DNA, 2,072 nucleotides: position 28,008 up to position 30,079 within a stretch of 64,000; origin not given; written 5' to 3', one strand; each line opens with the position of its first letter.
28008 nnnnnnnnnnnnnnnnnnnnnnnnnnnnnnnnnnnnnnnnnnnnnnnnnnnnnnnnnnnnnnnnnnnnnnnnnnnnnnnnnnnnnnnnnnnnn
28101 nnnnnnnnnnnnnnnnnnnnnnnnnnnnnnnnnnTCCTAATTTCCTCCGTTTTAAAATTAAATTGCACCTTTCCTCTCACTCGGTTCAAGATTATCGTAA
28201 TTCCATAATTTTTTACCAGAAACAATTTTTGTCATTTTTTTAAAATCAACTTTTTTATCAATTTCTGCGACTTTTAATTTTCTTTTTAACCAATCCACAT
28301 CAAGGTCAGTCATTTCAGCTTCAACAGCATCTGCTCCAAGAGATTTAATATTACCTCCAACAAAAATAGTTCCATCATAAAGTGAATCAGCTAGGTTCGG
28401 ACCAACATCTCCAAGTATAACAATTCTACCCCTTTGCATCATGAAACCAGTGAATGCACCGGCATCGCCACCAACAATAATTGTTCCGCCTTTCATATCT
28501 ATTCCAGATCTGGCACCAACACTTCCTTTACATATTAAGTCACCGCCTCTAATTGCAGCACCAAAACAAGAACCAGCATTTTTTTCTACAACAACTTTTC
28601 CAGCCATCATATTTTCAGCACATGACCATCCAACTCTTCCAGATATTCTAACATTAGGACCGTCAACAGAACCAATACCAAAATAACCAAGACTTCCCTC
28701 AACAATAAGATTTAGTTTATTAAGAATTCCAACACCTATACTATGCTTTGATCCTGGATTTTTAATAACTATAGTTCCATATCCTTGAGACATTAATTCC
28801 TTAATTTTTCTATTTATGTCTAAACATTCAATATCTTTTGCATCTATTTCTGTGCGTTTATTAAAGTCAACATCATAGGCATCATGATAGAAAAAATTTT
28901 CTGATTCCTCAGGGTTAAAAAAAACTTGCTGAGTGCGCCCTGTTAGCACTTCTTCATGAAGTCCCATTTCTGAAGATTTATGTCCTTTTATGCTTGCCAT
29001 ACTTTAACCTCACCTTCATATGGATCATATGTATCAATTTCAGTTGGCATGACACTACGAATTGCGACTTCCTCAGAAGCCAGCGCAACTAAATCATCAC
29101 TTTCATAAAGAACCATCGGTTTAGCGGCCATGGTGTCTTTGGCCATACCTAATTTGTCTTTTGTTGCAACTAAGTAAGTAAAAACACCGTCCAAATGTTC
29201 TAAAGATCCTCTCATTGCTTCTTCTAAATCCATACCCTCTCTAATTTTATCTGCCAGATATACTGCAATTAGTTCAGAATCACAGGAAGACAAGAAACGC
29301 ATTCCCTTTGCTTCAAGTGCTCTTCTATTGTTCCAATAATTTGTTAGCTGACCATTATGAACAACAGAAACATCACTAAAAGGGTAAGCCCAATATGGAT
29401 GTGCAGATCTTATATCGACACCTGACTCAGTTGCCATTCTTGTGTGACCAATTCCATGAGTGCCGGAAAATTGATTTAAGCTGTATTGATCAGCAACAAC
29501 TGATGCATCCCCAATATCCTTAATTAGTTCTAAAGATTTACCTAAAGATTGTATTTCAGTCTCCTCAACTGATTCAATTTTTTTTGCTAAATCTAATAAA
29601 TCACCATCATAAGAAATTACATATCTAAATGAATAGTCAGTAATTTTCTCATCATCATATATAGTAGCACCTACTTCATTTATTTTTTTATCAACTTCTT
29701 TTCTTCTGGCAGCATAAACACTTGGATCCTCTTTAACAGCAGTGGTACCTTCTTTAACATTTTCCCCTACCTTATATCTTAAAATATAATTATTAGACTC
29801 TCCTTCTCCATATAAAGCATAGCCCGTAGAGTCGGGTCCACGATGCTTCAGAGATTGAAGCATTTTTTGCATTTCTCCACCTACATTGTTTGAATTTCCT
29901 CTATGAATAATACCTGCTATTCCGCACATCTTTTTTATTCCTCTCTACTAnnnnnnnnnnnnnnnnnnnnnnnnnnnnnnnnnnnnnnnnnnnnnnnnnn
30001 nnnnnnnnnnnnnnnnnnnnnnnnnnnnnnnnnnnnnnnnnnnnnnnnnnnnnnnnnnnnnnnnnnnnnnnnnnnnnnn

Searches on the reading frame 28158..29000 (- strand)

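Call 6: search_protein_families(library=pfam, proteins=[window:28158-29000:-])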
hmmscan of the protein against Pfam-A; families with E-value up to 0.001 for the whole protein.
window:28158-29000:- (280 aa): 1 family
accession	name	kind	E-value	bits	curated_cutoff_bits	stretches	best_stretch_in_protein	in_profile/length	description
PF01493.24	GXGXG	-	7.3e-16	58.7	32.5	1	61-230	5-177/190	GXGXG motif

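Call 44: search_protein_families(library=ncbifam, proteins=[window:28158-29000:-], max_evalue=0.00001)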
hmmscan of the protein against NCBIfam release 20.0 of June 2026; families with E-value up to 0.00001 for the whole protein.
window:28158-29000:- (280 aa): 2 families
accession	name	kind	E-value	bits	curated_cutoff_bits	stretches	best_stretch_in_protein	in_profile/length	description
TIGR03122.1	one_C_dehyd_C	equivalog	1.3e-17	64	130.65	1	97-233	82-225/260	formylmethanofuran dehydrogenase subunit C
NF042910.1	FMH_DH_FwdC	exception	1.3e-11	44.1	340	1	74-220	60-213/271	tungsten-dependent formylmethanofuran dehydrogenase subunit FwdC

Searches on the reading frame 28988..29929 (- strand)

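Call 6: search_protein_families(library=pfam, proteins=[window:28988-29929:-])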
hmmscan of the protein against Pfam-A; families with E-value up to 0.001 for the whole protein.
window:28988-29929:- (313 aa): 3 families
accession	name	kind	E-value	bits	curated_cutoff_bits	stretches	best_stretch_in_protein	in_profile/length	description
PF13537.11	GATase_7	-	1.1e-15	58.1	25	1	174-290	11-121/123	Glutamine amidotransferase domain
PF13522.11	GATase_6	-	1.4e-15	57.9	27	1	153-286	7-130/130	Glutamine amidotransferase domain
PF13230.11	GATase_4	-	0.00053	19.4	23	1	153-262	68-171/272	Glutamine amidotransferases class-II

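Call 44: search_protein_families(library=ncbifam, proteins=[window:28988-29929:-], max_evalue=0.00001)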
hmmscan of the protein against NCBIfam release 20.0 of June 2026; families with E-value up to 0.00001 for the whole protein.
window:28988-29929:- (313 aa): 8 families
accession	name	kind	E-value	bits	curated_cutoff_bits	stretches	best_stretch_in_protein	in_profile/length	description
NF001484.0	PRK00331.1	subfamily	3.3e-30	105.1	381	1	131-293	40-201/601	isomerizing glutamine--fructose-6-phosphate transaminase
TIGR01135.1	glmS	equivalog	1e-29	103.5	418.05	1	131-292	39-199/607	glutamine--fructose-6-phosphate transaminase (isomerizing)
TIGR01134.1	purF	equivalog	8.9e-25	87.9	350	1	132-296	40-204/432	amidophosphoribosyltransferase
TIGR01536.1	asn_synth_AEB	equivalog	5.3e-18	65.3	267.1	1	159-294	47-170/517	asparagine synthase (glutamine-hydrolyzing)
TIGR03104.1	trio_amidotrans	equivalog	7e-14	51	570.1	1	159-290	44-165/589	N-acetylglutaminylglutamine amidotransferase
TIGR03108.1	eps_aminotran_1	hypoth_equivalog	7.3e-13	48.1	816.9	1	159-290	45-166/628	XrtA/PEP-CTERM system amidotransferase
NF006949.0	PRK09431.1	equivalog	7.3e-10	38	499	0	159-294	45-169/554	asparagine synthase B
NF033535.1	lass_lactam_cya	exception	2.8e-06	26.2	525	0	1-36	1-36/668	lasso peptide isopeptide bond-forming cyclase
